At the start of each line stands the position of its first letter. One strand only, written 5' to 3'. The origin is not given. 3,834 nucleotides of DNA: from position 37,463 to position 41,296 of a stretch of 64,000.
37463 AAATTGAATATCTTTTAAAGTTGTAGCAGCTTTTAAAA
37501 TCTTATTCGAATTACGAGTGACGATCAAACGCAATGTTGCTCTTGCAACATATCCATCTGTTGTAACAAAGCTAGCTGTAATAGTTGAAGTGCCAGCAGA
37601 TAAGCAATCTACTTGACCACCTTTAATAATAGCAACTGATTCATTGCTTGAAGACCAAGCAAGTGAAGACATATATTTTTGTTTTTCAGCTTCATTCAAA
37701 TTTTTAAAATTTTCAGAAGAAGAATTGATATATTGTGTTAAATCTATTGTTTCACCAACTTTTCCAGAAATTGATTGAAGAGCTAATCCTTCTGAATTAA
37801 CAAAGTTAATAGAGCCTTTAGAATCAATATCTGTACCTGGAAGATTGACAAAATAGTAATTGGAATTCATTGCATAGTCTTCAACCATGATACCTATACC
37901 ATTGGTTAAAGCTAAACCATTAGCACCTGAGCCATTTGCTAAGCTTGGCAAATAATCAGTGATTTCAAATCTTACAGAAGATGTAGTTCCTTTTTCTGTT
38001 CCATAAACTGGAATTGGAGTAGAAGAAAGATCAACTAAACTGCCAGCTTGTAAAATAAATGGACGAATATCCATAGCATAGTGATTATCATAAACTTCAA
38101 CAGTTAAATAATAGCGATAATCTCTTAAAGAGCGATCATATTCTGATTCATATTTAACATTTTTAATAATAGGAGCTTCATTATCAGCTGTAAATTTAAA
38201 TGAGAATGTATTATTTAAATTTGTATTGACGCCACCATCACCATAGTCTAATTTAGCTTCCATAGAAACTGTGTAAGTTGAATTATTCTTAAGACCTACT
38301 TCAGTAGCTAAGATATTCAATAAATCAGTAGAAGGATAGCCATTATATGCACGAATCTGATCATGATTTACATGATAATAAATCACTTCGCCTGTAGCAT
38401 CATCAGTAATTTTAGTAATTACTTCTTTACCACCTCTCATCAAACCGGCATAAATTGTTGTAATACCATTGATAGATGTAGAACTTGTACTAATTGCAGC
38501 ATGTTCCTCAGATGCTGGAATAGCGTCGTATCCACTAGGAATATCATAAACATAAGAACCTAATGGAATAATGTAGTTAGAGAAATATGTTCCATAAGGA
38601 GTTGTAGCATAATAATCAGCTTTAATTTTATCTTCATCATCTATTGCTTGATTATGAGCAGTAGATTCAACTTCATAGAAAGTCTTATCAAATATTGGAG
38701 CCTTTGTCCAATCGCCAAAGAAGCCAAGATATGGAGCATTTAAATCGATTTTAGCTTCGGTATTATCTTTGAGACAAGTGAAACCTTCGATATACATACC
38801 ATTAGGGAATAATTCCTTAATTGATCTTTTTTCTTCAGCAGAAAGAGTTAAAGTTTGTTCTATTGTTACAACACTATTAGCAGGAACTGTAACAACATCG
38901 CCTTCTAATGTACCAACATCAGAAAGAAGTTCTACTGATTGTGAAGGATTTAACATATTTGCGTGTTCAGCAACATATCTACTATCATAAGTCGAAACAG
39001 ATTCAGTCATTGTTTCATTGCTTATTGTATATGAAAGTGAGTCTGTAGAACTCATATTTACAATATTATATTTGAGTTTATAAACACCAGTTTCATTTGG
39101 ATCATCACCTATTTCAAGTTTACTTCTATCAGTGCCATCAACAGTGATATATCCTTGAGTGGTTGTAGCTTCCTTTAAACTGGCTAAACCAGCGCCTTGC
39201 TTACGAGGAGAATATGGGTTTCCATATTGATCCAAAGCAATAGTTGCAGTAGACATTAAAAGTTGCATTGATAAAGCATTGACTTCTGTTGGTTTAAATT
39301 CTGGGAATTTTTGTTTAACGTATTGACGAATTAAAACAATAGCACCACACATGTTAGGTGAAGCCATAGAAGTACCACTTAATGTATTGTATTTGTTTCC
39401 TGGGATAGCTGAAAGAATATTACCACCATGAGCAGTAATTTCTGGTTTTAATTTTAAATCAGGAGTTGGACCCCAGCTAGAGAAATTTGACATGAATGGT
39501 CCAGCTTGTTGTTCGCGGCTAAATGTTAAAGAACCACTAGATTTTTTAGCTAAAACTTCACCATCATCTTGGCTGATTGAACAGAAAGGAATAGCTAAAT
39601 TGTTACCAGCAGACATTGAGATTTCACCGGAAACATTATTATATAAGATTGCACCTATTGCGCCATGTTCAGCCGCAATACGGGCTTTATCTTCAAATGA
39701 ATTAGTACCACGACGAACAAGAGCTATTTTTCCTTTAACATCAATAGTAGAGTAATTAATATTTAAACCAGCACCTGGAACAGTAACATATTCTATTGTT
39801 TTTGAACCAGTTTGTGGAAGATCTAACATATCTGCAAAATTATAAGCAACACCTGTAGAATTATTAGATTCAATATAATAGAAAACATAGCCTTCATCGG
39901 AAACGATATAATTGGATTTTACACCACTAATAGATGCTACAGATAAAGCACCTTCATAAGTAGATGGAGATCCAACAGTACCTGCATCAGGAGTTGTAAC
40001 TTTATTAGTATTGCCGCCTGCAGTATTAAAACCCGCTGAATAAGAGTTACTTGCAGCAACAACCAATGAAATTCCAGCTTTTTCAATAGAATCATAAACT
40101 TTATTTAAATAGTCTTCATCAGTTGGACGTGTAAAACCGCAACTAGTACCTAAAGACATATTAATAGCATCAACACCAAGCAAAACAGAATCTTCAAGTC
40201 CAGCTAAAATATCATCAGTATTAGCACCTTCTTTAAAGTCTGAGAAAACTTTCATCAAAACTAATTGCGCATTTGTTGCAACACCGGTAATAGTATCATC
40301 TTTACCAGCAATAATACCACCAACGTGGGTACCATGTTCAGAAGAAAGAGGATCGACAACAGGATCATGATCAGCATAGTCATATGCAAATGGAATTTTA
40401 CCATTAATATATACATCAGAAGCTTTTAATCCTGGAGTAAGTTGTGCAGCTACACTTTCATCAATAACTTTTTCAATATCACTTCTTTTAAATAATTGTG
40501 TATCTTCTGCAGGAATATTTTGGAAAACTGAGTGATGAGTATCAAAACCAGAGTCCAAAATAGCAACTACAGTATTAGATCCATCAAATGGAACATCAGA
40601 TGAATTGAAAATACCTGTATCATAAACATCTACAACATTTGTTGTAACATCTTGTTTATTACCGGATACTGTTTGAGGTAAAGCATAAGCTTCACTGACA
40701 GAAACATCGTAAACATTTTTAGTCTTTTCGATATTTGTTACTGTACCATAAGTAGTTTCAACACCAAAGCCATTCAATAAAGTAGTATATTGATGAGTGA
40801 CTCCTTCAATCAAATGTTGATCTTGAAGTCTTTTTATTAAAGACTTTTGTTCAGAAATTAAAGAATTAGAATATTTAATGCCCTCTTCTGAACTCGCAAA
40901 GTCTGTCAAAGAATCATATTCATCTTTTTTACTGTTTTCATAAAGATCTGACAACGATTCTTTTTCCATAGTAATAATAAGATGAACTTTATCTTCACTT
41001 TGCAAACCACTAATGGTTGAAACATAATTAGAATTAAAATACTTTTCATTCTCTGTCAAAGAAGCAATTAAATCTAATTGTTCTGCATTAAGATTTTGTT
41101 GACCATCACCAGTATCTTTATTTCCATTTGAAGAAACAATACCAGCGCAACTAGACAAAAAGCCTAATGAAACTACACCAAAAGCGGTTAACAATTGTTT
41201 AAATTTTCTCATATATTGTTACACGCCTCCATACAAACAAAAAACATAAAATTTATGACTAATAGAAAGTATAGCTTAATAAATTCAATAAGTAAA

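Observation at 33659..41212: Giant 2517-aa fusion: subtilisin with a PA insert, a BspA-type LRR array, and a C-terminal transmembrane anchor without LPXTG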

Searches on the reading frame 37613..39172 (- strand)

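Call 23: search_protein_families(library=pfam, proteins=[window:37613-39172:-], max_evalue=5)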
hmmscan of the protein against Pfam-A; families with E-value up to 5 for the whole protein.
window:37613-39172:- (520 aa): 1 family
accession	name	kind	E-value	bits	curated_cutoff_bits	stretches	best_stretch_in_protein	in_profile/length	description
PF06280.18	fn3_5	-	1.7e-06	29.2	27.6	1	43-149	21-112/112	Fn3-like domain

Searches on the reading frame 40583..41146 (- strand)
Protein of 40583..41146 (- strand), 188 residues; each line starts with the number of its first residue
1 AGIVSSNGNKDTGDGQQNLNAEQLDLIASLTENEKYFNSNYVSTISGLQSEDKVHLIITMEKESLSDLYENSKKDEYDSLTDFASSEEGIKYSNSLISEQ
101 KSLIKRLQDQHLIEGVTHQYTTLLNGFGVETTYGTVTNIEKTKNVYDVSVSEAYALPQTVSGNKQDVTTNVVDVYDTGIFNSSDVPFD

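Call 23: search_protein_families(library=pfam, proteins=[window:40583-41146:-], max_evalue=5)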
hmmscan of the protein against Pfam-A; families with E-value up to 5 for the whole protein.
window:40583-41146:- (188 aa): 2 families
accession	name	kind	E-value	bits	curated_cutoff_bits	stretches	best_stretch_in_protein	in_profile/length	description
PF05922.21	Inhibitor_I9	-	0.048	14.8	21.2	1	57-154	3-79/82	Peptidase inhibitor I9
PF08145.17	BOP1NT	-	0.085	13.2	29.6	1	93-162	49-118/259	BOP1NT (NUC169) domain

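Call 70: search_protein_families(library=pfam, alignment_id=A4, max_evalue=1)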
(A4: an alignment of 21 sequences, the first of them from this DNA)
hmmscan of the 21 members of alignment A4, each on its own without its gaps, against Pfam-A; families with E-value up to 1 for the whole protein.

A. member 1, seq(166 aa): 1 family
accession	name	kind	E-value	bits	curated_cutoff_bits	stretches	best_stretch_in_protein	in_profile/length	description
PF05922.21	Inhibitor_I9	-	0.034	15.3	21.2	1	40-137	3-79/82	Peptidase inhibitor I9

B. families by the number of members that match (of 21 scanned): 21 families
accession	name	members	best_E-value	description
PF05922.21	Inhibitor_I9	19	6.2e-05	Peptidase inhibitor I9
PF18915.5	DUF5667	2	0.007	Domain of unknown function (DUF5667)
PF16992.11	RNA_pol_RpbG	2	0.017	DNA-directed RNA polymerase, subunit G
PF16146.10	DUF4854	2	0.035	Domain of unknown function (DUF4854)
PF24654.2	CEP76_N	2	0.089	CEP76 N-terminal domain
PF17482.7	Phage_sheath_1C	1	0.0021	Phage tail sheath C-terminal domain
PF02973.23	Sialidase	1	0.0084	Sialidase, N-terminal domain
PF05761.20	5_nucleotid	1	0.014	5' nucleotidase family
PF05346.16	DUF747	1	0.035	Eukaryotic membrane protein family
PF03786.19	UxuA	1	0.05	D-mannonate dehydratase (UxuA)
PF08127.18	Propeptide_C1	1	0.078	Peptidase family C1 propeptide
PF20904.2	ExsD_M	1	0.087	Antiactivator protein ExsD helical hairpin domain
PF01232.29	Mannitol_dh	1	0.089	Mannitol dehydrogenase Rossmann domain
PF21187.2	CYAA_C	1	0.16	Yeast adenylate cyclase, C-terminal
PF25668.1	ASFV_p49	1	0.16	African swine fever virus minor capsid protein p49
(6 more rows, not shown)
